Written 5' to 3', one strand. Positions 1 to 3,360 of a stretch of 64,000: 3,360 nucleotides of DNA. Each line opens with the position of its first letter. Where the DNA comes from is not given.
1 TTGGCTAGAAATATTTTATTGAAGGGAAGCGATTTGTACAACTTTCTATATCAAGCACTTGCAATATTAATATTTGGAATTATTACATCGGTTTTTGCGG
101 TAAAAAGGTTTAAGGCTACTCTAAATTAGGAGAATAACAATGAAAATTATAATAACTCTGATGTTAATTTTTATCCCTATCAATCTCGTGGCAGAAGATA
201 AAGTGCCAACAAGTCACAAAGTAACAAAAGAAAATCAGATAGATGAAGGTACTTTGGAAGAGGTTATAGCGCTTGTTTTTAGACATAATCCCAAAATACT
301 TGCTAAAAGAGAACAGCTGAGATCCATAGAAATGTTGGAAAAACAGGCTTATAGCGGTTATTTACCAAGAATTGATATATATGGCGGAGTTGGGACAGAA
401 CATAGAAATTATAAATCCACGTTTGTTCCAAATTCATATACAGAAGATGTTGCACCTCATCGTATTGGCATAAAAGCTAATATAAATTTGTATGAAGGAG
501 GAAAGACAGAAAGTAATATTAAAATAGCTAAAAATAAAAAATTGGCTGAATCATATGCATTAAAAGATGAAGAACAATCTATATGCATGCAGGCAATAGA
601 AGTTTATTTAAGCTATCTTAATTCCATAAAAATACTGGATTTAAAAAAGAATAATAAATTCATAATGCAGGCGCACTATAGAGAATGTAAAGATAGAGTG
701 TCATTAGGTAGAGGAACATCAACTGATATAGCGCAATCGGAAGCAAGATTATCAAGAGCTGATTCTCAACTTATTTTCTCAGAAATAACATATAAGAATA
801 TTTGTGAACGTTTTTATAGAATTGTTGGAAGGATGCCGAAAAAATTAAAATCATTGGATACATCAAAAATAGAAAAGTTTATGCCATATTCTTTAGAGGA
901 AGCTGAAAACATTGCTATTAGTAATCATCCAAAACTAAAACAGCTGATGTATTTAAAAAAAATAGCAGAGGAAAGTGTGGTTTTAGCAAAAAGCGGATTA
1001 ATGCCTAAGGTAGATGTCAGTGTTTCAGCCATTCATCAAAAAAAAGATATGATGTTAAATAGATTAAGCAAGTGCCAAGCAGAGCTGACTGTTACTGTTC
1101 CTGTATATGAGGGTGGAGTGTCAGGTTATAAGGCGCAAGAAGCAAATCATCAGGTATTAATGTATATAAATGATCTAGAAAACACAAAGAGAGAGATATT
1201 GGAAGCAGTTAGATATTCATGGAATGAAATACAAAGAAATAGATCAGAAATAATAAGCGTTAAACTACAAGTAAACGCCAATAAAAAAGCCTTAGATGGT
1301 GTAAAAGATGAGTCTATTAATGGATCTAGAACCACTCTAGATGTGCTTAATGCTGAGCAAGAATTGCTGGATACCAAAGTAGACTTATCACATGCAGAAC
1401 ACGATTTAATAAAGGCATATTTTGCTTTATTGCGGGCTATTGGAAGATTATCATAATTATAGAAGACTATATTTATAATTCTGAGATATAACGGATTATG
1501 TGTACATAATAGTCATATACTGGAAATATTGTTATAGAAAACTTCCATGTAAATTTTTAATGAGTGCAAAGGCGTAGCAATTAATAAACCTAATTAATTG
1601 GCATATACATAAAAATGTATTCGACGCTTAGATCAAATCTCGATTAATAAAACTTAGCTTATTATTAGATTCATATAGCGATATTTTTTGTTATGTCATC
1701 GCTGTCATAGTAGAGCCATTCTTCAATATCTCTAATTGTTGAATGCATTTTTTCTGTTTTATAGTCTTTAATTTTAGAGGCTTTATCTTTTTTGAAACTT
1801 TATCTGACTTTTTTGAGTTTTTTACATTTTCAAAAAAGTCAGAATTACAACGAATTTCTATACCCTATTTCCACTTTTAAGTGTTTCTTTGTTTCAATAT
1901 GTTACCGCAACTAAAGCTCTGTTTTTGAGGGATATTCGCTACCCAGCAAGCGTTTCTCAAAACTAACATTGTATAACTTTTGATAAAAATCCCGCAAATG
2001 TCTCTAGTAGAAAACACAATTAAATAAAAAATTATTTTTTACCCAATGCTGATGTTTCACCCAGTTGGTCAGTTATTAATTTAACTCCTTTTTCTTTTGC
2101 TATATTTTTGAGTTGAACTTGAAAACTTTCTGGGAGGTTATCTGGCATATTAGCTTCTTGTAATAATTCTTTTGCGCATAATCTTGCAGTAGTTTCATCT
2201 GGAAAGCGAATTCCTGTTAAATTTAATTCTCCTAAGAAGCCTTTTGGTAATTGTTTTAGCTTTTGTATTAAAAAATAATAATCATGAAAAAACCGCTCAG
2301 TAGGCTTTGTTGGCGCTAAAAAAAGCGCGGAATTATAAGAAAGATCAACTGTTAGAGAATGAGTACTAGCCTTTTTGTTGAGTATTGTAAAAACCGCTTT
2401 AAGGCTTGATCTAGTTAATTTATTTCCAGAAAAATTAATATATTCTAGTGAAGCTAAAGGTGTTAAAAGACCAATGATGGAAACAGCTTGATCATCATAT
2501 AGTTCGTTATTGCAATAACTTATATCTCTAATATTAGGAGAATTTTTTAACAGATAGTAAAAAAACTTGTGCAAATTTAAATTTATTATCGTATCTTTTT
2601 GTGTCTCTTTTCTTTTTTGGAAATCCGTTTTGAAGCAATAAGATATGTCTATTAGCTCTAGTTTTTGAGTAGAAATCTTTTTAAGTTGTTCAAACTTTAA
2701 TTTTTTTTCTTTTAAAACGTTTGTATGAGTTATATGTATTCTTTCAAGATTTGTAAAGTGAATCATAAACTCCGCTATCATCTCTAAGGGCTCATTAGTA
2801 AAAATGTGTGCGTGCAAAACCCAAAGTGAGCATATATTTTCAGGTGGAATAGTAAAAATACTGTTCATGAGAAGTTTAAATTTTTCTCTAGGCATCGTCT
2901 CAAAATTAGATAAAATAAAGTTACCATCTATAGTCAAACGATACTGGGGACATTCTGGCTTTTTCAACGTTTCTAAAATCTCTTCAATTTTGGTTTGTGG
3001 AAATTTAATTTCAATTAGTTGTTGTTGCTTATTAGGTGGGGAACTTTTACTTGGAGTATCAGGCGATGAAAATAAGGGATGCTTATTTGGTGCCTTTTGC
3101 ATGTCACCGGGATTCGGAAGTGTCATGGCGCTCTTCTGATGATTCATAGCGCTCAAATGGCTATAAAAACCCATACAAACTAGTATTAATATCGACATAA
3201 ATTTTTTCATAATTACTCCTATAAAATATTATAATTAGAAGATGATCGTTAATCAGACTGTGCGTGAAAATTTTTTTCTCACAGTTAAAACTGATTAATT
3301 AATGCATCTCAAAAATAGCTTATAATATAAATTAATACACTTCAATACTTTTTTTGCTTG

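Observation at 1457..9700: Decaying integrative island dense in Sec-leader effector/toxin-like genes between tolC and prx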

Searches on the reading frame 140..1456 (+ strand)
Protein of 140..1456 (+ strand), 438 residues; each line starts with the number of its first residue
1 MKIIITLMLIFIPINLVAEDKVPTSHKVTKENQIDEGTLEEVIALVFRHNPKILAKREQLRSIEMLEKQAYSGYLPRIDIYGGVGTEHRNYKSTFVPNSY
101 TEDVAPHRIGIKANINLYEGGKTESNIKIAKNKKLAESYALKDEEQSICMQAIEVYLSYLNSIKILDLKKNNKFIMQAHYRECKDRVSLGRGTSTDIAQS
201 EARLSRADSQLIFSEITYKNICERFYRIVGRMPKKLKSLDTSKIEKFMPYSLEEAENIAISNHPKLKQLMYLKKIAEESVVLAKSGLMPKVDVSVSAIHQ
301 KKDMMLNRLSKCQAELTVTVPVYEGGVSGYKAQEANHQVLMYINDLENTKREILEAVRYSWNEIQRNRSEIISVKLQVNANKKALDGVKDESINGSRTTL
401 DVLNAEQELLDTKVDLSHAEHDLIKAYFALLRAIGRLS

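Call 4: search_protein_families(library=ncbifam, max_evalue=0.1, proteins=[window:140-1456:+])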
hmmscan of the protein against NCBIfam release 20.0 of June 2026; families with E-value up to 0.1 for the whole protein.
window:140-1456:+ (438 aa): 6 families
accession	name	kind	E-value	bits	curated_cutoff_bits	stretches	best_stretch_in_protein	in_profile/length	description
TIGR01844.1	type_I_sec_TolC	subfamily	5.6e-74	249.6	225.15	1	38-437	4-400/414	TolC family outer membrane protein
NF007002.0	PRK09465.1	equivalog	2.2e-38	132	495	2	142-437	122-426/460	outer membrane channel protein TolC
NF052390.1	efflux_OMP_AbuO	equivalog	1.3e-13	50.5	700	2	141-438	133-434/447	multidrug efflux outer membrane protein AbuO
TIGR01845.1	outer_NodT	subfamily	1.2e-08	34.2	210.05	1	36-435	56-458/460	efflux transporter outer membrane subunit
NF007390.0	PRK09915.1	equivalog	3.6e-06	26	597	1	108-327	146-368/488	MdtP family multidrug efflux transporter outer membrane subunit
TIGR04437.1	WaaZ_KDO_III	equivalog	0.032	13.6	200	1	187-262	157-234/252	3-deoxy-D-manno-oct-2-ulosonate III transferase WaaZ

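Call 5: find_encoding_contigs(protein=window:140-1453:+, flank=10000, max_places=6)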
Protein window:140-1453:+ (438 aa): no gene with exactly this product is on record in the collection.

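Call 12: find_related_loci(query=window:140-1453:+, collection=genome_contigs, flank=10000)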
Query window:140-1453:+ (438 aa) in genome_contigs; peptide patterns used: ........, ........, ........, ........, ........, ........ (x = any residue, [..] = any of these).
203 stretches matched a pattern, but none encodes a relative of the query by tblastn (E <= 1e-3).

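Call 13: find_related_loci(query=window:140-1453:+, collection=metagenome_contigs, flank=10000)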
Query window:140-1453:+ (438 aa) in metagenome_contigs; peptide patterns used: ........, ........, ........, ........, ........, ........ (x = any residue, [..] = any of these).
397 stretches matched a pattern, but none encodes a relative of the query by tblastn (E <= 1e-3).

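Call 29: find_homologous_proteins(query=window:140-1453:+, max_evalue=1e-40)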
Query window:140-1453:+ (438 aa): 869 proteins with E <= 1e-40 among 8000 candidates; the best 120 are listed.
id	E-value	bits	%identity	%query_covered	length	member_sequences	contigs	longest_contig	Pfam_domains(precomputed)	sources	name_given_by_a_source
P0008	3.1e-280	947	100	100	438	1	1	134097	PF02321.24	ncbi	-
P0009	2.1e-111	391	48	91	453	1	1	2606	PF02321.24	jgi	jgi:outer membrane protein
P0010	9.7e-107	376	46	90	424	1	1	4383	PF02321.24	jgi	jgi:outer membrane protein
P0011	3.7e-104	367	43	100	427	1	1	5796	PF02321.24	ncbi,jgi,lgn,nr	ncbi:MAG: TolC family outer membrane protein [Holosporaceae bacterium]|jgi:outer membrane protein|nr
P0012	9.8e-88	313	41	91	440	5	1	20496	PF02321.24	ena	-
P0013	1.4e-83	299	38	91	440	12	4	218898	PF02321.24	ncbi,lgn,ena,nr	ncbi:MAG: TolC family protein [Alphaproteobacteria bacterium]|nr:TolC family protein [Alphaproteobac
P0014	6.6e-65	238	34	92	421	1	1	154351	PF02321.24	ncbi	-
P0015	6.1e-56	208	34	92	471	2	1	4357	PF02321.24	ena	-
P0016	2.3e-55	207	34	91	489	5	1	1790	PF02321.24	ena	-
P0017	9.4e-55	205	33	92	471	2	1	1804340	PF02321.24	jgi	jgi:outer membrane protein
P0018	1.1e-54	204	33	89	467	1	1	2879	PF02321.24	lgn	-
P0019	2.4e-54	203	32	92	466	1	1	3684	PF02321.24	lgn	-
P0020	3.7e-54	203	33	91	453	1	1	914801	PF02321.24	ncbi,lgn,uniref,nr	ncbi:TolC family outer membrane protein [Sneathiella sp. HT1-7]|uniref:TolC family outer membrane pr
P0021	3.7e-54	203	33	92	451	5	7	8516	PF02321.24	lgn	-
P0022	1.0e-53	201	33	92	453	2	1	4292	PF02321.24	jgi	jgi:TolC family type I secretion outer membrane protein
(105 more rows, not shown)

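Call 30: find_encoding_contigs(protein=P0013, flank=10000, max_places=3)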
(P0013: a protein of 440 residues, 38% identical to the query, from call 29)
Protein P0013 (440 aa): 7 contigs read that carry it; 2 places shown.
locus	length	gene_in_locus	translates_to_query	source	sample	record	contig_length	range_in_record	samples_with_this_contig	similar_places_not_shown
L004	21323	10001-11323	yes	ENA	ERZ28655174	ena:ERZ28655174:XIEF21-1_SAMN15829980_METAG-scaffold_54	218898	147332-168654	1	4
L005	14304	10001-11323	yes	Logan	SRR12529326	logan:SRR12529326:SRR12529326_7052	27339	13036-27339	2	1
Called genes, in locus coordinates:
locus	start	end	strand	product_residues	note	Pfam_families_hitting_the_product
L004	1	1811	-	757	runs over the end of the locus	PF19484:DUF6020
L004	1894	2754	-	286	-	PF00294:PfkB, PF08543:Phos_pyr_kin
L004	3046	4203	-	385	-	PF00465:Fe-ADH, PF13685:Fe-ADH_2, PF25137:ADH_Fe_C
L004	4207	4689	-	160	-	PF12802:MarR_2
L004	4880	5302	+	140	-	PF13384:HTH_23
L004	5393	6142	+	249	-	PF25954:Beta-barrel_RND_2 (faint), PF25990:Beta-barrel_YknX (faint)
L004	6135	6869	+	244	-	PF00005:ABC_tran, PF13304:AAA_21 (weak)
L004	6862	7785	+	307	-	PF00005:ABC_tran, PF13304:AAA_21 (faint)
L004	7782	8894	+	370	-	PF12679:ABC2_membrane_2, PF12698:ABC2_membrane_3, PF01061:ABC2_membrane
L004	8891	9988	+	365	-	PF12679:ABC2_membrane_2, PF12698:ABC2_membrane_3, PF01061:ABC2_membrane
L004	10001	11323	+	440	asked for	PF02321:OEP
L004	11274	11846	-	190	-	PF13302:Acetyltransf_3, PF13420:Acetyltransf_4 (weak), PF00583:Acetyltransf_1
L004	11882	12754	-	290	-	PF00126:HTH_1, PF03466:LysR_substrate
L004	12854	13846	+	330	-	PF00248:Aldo_ket_red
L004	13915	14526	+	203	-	PF12682:Flavodoxin_4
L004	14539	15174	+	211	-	PF02525:Flavodoxin_2, PF03358:FMN_red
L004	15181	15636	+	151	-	PF04126:Cyclophil_like (weak), PF18050:Cyclophil_like2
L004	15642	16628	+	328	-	PF00248:Aldo_ket_red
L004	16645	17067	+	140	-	PF07366:SnoaL, PF12680:SnoaL_2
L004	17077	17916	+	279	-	PF00106:adh_short, PF01370:Epimerase (weak), PF13561:adh_short_C2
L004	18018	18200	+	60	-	-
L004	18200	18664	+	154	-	PF22381:Staph_reg_Sar_Rot, PF12802:MarR_2, PF01047:MarR, PF13463:HTH_27 (weak)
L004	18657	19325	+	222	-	PF02525:Flavodoxin_2, PF03358:FMN_red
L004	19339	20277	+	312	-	PF23023:Anti-Pycsar_Apyc1 (faint), PF00753:Lactamase_B, PF00301:Rubredoxin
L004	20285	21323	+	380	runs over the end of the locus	PF01545:Cation_efflux, PF16916:ZT_dimer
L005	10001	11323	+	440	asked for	PF02321:OEP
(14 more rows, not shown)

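Call 31: find_encoding_contigs(protein=P0012, flank=10000, max_places=2)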
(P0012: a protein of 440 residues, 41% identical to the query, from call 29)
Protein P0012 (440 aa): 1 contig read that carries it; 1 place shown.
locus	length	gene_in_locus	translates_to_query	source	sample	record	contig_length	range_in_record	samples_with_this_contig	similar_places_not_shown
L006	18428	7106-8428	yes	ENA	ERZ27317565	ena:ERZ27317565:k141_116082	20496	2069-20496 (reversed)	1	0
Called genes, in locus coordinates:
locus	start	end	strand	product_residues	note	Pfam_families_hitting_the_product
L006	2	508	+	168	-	?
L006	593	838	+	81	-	PF21699:TM1266-like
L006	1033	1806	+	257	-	PF01048:PNP_UDP_1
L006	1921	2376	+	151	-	-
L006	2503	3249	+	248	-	PF25917:BSH_RND (weak), PF25954:Beta-barrel_RND_2 (faint)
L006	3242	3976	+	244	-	PF00005:ABC_tran, PF13304:AAA_21 (weak)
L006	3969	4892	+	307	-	PF00005:ABC_tran, PF13175:AAA_15 (faint), PF13304:AAA_21 (weak)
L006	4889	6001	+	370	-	PF12679:ABC2_membrane_2, PF12698:ABC2_membrane_3, PF01061:ABC2_membrane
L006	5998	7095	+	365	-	PF12679:ABC2_membrane_2, PF12698:ABC2_membrane_3, PF01061:ABC2_membrane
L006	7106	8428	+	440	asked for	PF02321:OEP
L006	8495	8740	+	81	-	PF21699:TM1266-like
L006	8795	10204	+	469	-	PF04055:Radical_SAM, PF06968:BATS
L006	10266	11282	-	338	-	PF01118:Semialdhyde_dh, PF02774:Semialdhyde_dhC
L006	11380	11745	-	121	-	PF01245:Ribosomal_L19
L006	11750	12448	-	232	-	PF01746:tRNA_m1G_MT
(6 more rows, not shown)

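Call 32: find_encoding_contigs(protein=P0011, flank=10000, max_places=2)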
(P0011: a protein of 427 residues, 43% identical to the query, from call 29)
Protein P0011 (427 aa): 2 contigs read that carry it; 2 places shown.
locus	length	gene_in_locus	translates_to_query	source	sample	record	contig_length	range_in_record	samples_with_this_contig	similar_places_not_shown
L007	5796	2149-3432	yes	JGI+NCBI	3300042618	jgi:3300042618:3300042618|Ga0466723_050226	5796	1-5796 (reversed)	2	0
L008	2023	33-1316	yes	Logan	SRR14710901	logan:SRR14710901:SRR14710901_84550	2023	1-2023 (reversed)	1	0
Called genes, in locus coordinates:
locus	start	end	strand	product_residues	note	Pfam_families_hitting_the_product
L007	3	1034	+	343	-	PF12679:ABC2_membrane_2, PF12698:ABC2_membrane_3, PF01061:ABC2_membrane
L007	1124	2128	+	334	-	PF12698:ABC2_membrane_3, PF12679:ABC2_membrane_2, PF01061:ABC2_membrane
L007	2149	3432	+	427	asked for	PF02321:OEP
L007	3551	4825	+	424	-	PF07690:MFS_1, PF13347:MFS_2 (weak), PF07690:MFS_1 (weak)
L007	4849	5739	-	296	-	PF00590:TP_methylase, PF23016:RsmI_C (weak)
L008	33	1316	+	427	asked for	PF02321:OEP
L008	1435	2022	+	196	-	?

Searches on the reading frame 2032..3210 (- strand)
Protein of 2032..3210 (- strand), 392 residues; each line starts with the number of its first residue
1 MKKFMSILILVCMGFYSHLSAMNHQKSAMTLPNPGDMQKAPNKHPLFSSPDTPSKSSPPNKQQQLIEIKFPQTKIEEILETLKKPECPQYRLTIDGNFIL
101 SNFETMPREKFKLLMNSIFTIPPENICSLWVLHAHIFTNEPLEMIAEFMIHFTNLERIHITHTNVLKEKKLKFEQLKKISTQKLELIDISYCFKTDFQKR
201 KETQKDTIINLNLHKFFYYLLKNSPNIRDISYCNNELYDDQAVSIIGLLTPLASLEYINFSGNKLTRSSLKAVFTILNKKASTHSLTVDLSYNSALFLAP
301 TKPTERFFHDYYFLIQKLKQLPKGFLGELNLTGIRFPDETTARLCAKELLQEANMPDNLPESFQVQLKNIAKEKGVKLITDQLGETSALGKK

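Call 3: search_protein_families(library=pfam, max_evalue=0.1, proteins=[window:2032-3210:-])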
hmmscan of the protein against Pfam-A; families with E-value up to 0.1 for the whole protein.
window:2032-3210:- (392 aa): 1 family
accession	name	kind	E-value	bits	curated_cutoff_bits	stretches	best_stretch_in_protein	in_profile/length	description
PF13182.11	DUF4007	-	0.034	13.7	27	1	124-206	88-171/288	Protein of unknown function (DUF4007)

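Call 4: search_protein_families(library=ncbifam, max_evalue=0.1, proteins=[window:2032-3210:-])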
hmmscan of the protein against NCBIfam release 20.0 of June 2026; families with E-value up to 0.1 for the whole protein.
window:2032-3210:- (392 aa): 0 families

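Call 38: search_solved_structures(query=window:2035-3210:-, max_evalue=10, show_alignments=2)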
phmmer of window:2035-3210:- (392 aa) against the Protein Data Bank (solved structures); distinct sequences matched with E-value up to 10: 6.
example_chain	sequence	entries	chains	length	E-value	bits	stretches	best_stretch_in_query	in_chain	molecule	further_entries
4r5d_A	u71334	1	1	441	6.8e-05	25.7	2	141-287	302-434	Leucine rich repeat protein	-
4per_A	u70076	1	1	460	0.0015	21.2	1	219-286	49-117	Ribonuclease Inhibitor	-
9y6s_8O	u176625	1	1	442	0.02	17.6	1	227-267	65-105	Leucine-rich repeat protein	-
4r6g_A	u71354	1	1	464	0.026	17.2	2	119-286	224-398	leucine rich repeats DLRR_K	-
9fqr_MA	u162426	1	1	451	0.51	12.9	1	219-294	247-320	Leucine rich repeat containing 34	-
4peq_B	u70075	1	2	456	1.7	11.2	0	220-258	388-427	Ribonuclease/angiogenin inhibitor 1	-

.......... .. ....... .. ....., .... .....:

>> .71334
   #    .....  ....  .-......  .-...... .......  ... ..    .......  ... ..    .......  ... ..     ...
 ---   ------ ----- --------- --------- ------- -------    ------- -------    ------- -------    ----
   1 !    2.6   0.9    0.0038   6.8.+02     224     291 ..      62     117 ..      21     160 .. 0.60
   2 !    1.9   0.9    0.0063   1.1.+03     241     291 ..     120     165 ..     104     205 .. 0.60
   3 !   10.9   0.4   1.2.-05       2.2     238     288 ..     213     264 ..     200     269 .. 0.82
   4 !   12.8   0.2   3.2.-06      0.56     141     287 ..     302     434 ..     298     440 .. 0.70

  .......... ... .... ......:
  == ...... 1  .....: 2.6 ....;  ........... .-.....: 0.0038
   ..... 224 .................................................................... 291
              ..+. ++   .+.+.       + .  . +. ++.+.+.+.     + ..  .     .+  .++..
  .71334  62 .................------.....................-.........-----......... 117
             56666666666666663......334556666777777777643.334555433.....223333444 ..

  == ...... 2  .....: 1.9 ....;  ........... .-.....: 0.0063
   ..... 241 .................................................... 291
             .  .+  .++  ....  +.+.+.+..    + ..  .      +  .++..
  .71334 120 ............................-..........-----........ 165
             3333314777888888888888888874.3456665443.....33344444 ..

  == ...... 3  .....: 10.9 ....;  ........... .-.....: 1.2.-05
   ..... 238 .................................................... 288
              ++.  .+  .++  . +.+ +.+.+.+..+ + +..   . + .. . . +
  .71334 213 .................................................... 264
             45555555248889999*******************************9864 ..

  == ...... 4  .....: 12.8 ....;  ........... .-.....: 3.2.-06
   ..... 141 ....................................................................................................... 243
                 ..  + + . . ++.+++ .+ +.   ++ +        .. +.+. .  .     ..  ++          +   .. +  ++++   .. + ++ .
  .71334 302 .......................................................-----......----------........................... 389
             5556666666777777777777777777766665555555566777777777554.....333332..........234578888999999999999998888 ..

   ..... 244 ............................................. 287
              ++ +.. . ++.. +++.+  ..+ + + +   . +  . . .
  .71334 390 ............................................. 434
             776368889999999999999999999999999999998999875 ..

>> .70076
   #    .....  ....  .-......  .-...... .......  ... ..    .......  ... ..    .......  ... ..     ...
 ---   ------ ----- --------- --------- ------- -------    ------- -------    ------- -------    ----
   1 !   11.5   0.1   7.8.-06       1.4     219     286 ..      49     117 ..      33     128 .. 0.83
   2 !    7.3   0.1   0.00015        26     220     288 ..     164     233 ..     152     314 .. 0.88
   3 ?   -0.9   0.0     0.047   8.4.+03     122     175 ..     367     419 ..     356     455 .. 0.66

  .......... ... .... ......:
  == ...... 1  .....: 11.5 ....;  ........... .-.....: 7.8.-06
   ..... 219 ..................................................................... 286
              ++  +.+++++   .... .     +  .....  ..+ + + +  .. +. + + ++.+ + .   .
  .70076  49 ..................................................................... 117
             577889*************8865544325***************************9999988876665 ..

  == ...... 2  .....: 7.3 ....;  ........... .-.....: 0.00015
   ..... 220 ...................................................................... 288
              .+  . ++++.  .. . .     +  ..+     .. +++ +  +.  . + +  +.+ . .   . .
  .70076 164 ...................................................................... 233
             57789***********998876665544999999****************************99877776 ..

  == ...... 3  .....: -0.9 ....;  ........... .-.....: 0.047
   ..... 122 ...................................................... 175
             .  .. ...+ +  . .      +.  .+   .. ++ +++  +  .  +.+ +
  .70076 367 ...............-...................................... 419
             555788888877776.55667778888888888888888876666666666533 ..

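Call 43: search_protein_families(library=pfam, max_evalue=10, proteins=[window:2035-3210:-])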
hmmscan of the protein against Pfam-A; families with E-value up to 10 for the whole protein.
window:2035-3210:- (392 aa): 3 families
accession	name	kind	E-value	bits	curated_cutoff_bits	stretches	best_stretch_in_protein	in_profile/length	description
PF13182.11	DUF4007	-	0.034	13.7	27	1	124-206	88-171/288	Protein of unknown function (DUF4007)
PF12799.13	LRR_4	-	0.64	10.8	27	1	244-266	14-37/44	Leucine Rich repeats (2 copies)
PF00560.39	LRR_1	-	2.5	9.1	20.6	1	254-269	1-16/23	Leucine Rich Repeat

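Call 101: search_protein_families(library=phrogs, max_evalue=0.001, proteins=[window:2035-3210:-])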
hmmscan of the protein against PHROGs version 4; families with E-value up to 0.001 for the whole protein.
window:2035-3210:- (392 aa): 0 families

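Call 102: search_protein_families(library=padloc, max_evalue=0.001, proteins=[window:2035-3210:-])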
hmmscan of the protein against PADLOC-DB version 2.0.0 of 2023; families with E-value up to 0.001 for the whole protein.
window:2035-3210:- (392 aa): 0 families

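Call 107: search_dna_similar(query=window:2035-3210:-, collection=plasmids, mode=protein, max_evalue=0.001, max_rows=10)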
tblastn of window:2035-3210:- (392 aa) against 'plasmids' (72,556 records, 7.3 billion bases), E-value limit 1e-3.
No match.
